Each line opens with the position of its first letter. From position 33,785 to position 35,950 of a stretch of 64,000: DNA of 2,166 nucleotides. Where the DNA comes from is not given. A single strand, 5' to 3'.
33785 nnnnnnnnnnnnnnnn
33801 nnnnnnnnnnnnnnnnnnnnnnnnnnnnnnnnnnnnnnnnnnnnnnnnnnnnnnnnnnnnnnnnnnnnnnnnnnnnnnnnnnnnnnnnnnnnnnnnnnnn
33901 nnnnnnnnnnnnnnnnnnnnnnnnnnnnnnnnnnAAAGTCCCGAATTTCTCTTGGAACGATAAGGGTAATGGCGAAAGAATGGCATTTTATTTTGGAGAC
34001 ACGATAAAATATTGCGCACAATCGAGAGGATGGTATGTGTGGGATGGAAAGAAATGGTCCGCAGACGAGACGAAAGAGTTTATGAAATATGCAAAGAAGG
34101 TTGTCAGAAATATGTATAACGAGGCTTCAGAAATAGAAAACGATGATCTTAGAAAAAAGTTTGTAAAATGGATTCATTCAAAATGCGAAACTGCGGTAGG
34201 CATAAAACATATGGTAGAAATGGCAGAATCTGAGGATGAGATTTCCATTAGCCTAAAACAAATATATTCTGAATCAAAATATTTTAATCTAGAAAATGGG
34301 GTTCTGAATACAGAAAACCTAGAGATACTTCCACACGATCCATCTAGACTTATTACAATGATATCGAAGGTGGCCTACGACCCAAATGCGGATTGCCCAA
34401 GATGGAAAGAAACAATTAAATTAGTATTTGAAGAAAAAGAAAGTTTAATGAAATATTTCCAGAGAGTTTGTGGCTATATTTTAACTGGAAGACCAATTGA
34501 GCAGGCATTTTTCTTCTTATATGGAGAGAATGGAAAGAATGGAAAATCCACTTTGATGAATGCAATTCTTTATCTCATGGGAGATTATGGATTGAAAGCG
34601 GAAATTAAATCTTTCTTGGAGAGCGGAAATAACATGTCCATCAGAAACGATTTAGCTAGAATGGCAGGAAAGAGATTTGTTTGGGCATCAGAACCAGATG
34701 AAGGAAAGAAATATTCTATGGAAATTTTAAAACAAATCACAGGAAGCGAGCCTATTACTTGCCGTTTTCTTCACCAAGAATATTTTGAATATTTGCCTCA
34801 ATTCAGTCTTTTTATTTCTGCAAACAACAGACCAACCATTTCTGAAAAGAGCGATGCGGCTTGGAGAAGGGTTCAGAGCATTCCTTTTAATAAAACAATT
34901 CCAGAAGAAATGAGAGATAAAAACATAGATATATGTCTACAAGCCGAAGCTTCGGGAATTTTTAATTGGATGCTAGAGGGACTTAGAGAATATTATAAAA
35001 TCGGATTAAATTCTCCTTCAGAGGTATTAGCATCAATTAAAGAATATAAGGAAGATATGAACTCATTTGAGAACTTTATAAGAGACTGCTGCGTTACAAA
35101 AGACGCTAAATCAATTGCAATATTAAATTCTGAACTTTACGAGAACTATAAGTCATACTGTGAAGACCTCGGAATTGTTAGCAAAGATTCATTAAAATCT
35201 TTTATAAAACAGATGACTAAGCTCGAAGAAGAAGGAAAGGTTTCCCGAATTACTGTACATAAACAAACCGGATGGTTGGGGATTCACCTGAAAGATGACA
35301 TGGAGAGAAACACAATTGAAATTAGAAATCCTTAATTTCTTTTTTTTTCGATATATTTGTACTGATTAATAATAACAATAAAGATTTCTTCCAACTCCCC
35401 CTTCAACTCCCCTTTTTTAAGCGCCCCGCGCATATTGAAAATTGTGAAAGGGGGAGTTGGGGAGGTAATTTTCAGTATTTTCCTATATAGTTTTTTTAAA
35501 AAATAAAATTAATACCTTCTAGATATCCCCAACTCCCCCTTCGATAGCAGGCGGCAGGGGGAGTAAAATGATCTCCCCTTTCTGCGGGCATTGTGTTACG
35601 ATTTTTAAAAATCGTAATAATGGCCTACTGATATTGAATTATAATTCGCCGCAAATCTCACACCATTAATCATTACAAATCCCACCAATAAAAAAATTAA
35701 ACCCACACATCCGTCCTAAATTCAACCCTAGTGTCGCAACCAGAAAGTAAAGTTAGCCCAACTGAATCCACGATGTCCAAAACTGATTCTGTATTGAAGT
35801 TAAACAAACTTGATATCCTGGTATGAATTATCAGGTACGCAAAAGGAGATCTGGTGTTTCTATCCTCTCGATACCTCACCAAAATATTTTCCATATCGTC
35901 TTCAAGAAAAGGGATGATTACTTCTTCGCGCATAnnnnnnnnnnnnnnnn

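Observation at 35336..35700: Putative replication origin after primase-helicase 1: repeats, a 13-bp inverted repeat and an AT-rich spacer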

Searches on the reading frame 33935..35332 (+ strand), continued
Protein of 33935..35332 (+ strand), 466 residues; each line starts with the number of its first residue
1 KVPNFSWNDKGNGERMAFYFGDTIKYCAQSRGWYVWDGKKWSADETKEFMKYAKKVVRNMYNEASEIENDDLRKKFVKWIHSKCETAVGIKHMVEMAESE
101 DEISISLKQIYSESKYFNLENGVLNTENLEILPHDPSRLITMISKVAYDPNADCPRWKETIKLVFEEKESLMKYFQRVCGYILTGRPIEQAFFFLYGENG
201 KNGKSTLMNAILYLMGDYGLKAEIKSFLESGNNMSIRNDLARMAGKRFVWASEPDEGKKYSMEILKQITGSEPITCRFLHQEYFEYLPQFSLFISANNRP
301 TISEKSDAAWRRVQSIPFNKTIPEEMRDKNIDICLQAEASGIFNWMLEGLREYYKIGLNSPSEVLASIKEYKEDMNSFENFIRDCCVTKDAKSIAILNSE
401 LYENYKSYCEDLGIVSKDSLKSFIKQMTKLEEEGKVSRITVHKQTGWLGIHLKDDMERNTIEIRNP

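Call 64: fold_search(model_id=the predicted structure, library=pdb)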
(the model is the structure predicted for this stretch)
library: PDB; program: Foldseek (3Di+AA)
matches with E <= 10: 1301; with E <= 0.001: 214
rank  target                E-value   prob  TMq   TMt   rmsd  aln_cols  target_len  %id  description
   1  8iqi_A                3.9e-22  1.00  0.61  0.34   9.9       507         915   14  Structure of Full-Length AsfvPrimPol in Complex-Form (released 2023-07-26)
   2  8iqi_C                1.0e-21  1.00  0.62  0.35   8.3       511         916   14  Structure of Full-Length AsfvPrimPol in Complex-Form (released 2023-07-26)
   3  8iqi_B                3.9e-21  1.00  0.63  0.35   8.5       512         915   14  Structure of Full-Length AsfvPrimPol in Complex-Form (released 2023-07-26)
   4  9ivf_B                2.5e-20  1.00  0.60  0.45   9.0       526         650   13  Structure of Full-Length AsfvPrimPol with polyT DNA (released 2025-12-24)
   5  9ivf_C                4.8e-20  1.00  0.62  0.47   8.2       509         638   15  Structure of Full-Length AsfvPrimPol with polyT DNA (released 2025-12-24)
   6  9ivf_A                1.0e-19  1.00  0.63  0.48   8.0       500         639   15  Structure of Full-Length AsfvPrimPol with polyT DNA (released 2025-12-24)
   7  8iqi_F                8.4e-19  1.00  0.57  0.32   9.9       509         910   15  Structure of Full-Length AsfvPrimPol in Complex-Form (released 2023-07-26)
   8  8wwa_C                1.3e-18  1.00  0.59  0.35   8.0       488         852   15  Structure of AMPPNP-Form AsfvPrimPol Hexamer (released 2025-04-30)
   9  8ww7_H                2.1e-18  1.00  0.59  0.34   9.3       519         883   15  Structure of AMPPNP-Form AsfvPrimPol Dodecamer (released 2025-04-30)
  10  8iqh_E                3.2e-18  1.00  0.55  0.32  10.0       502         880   16  Structure of Full-Length AsfvPrimPol in Apo-Form (released 2023-07-26)
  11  8iqh_C                3.6e-18  1.00  0.52  0.30  10.6       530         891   14  Structure of Full-Length AsfvPrimPol in Apo-Form (released 2023-07-26)
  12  8iqh_D                5.2e-18  1.00  0.53  0.30  10.1       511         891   16  Structure of Full-Length AsfvPrimPol in Apo-Form (released 2023-07-26)
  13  8wvz_A                6.4e-18  1.00  0.63  0.47   8.1       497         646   14  Structure of ADP-Form AsfvPrimPol Hexamer (released 2024-10-30)
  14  8wvz_D                8.8e-18  1.00  0.61  0.47   8.2       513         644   14  Structure of ADP-Form AsfvPrimPol Hexamer (released 2024-10-30)
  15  8ww7_C                8.8e-18  1.00  0.60  0.34   9.3       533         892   15  Structure of AMPPNP-Form AsfvPrimPol Dodecamer (released 2025-04-30)
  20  7ola_C                1.8e-17  1.00  0.58  0.63   7.3       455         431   13  Structure of Primase-Helicase in SaPI5 (released 2022-07-13)
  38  7ola_A                1.4e-16  1.00  0.59  0.61   8.4       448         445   15  Structure of Primase-Helicase in SaPI5 (released 2022-07-13)
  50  7ola_B                8.2e-16  1.00  0.60  0.63   6.5       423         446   14  Structure of Primase-Helicase in SaPI5 (released 2022-07-13)
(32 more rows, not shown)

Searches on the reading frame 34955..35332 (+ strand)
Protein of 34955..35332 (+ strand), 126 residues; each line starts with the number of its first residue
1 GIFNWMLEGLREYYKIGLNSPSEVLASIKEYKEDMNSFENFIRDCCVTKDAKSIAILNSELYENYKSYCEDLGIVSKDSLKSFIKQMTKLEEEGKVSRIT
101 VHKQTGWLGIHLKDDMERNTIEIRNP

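Call 48: search_solved_structures(query=window:34955-35332:+, max_evalue=10, show_alignments=2)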
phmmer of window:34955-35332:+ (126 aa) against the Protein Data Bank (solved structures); distinct sequences matched with E-value up to 10: 20.
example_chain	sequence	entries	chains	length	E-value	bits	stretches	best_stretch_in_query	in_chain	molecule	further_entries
9vj8_S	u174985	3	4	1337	0.44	13.9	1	22-87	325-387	CRISPR-associated endonuclease Cas9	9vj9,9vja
2xwi_A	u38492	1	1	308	1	12.7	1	56-106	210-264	SIALIC ACID-BINDING PERIPLASMIC PROTEIN SIAP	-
2cex_A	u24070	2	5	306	1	12.7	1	56-106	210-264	PROTEIN HI0146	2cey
3b50_A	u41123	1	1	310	1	12.7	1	56-106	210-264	Sialic acid-binding periplasmic protein siaP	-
2wyk_A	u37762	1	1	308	1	12.7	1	56-106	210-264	SIALIC ACID-BINDING PERIPLASMIC PROTEIN SIAP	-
2v4c_A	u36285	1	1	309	1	12.7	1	56-106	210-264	SIALIC ACID-BINDING PERIPLASMIC PROTEIN SIAP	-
8cp7_A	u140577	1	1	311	1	12.7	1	56-106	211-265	Sialic acid-binding periplasmic protein SiaP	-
2xwo_A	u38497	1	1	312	1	12.7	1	56-106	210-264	SIALIC ACID-BINDING PERIPLASMIC PROTEIN SIAP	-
2xwk_A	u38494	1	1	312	1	12.7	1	56-106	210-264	SIALIC ACID-BINDING PERIPLASMIC PROTEIN SIAP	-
2xwv_A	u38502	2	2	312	1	12.7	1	56-106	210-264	SIALIC ACID-BINDING PERIPLASMIC PROTEIN SIAP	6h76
2xxk_A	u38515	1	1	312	1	12.7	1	56-106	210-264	SIALIC ACID-BINDING PERIPLASMIC PROTEIN SIAP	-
2wx9_A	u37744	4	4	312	1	12.7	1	56-106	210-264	SIALIC ACID-BINDING PERIPLASMIC PROTEIN SIAP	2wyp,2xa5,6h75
3dai_A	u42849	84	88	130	1.1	12.6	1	24-72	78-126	ATPase family AAA domain-containing protein 2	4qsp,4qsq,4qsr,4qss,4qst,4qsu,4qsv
6cps_A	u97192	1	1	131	1.1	12.6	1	24-72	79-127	ATPase family AAA domain-containing protein 2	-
5qxi_A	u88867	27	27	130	1.2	12.5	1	24-72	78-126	ATPase family AAA domain-containing protein 2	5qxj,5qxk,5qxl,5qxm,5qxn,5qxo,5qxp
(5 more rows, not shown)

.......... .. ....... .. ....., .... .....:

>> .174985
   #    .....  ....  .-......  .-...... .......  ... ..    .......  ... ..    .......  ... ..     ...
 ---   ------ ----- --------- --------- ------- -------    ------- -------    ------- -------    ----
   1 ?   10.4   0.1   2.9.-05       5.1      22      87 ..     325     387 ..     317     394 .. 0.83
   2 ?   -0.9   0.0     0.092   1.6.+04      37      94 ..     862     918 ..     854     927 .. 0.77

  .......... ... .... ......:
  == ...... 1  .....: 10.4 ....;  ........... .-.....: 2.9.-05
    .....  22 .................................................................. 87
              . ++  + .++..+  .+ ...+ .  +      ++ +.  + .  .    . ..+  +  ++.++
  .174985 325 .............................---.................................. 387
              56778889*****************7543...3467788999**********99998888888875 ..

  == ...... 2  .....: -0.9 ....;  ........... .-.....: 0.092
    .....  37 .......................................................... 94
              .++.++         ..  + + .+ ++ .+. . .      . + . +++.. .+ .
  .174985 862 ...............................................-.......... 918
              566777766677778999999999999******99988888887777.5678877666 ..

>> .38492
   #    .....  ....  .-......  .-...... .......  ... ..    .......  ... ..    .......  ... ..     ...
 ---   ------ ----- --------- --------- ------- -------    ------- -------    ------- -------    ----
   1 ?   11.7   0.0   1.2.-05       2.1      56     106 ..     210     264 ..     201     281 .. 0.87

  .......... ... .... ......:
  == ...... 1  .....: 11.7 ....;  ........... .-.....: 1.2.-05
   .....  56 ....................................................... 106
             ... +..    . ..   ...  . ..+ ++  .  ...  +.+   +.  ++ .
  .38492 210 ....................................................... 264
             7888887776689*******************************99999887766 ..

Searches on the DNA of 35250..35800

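Call 36: search_rna_families(source=window, start=35250, end=35800, threshold=evalue, max_evalue=10)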
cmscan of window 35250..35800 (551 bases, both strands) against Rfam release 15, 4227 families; matches with E-value up to 10: 19.
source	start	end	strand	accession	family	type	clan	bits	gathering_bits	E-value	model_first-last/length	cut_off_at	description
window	35337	35486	+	RF03922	MIR2119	Gene; miRNA;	-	24.4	73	0.78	1-188/188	no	MIR2119 microRNA precursor family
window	35378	35511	-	RF03922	MIR2119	Gene; miRNA;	-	22.8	73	1.7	1-188/188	no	MIR2119 microRNA precursor family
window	35383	35464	+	RF04211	MIR5185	Gene; miRNA;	-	22.3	101.7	0.072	1-111/111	no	MIR5185 microRNA precursor family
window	35399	35464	+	RF00884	MIR815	Gene; miRNA;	-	20.9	63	0.19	1-81/81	no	MIR815 microRNA precursor family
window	35368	35497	+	RF01859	Phe_leader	Cis-reg; leader;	-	20.7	55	0.59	1-125/125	no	Phenylalanine leader peptide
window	35396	35467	+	RF04092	MIR1508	Gene; miRNA;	-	19.1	70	0.45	1-91/91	no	MIR1508 microRNA precursor family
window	35311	35484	-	RF02815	Lig_thermometer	Cis-reg; thermoregulator;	-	19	51.5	3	1-205/205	no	Lig 5' UTR thermometer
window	35378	35475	+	RF03983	MIR5284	Gene; miRNA;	-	17.8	93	0.78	1-111/111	no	MIR5284 microRNA precursor family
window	35451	35540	+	RF03339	mir-3047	Gene; miRNA;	-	17.2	53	1.6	1-61/61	no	mir-3047 microRNA precursor family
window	35383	35480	+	RF04073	mir-727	Gene; miRNA;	-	17.1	104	2.1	1-91/91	no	mir-727 microRNA precursor family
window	35391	35460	-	RF00884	MIR815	Gene; miRNA;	-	16.8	63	2.4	1-81/81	no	MIR815 microRNA precursor family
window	35468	35565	+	RF01822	RsaJ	Gene; sRNA;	-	16.3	100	0.17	1-287/287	no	RNA Staph. aureus A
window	35395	35468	+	RF04096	mir-4433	Gene; miRNA;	-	16.2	77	2.8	1-83/83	no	mir-4433 microRNA precursor family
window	35436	35544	+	RF01295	SCARNA7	Gene; snRNA; snoRNA; scaRNA;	-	16.1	65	0.084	1-330/330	no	Small Cajal body-specific RNA 7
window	35579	35696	-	RF02704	LcrF_thermometer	Cis-reg; thermoregulator;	-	15.6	169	9.3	1-133/133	no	LcrF intergenic thermometer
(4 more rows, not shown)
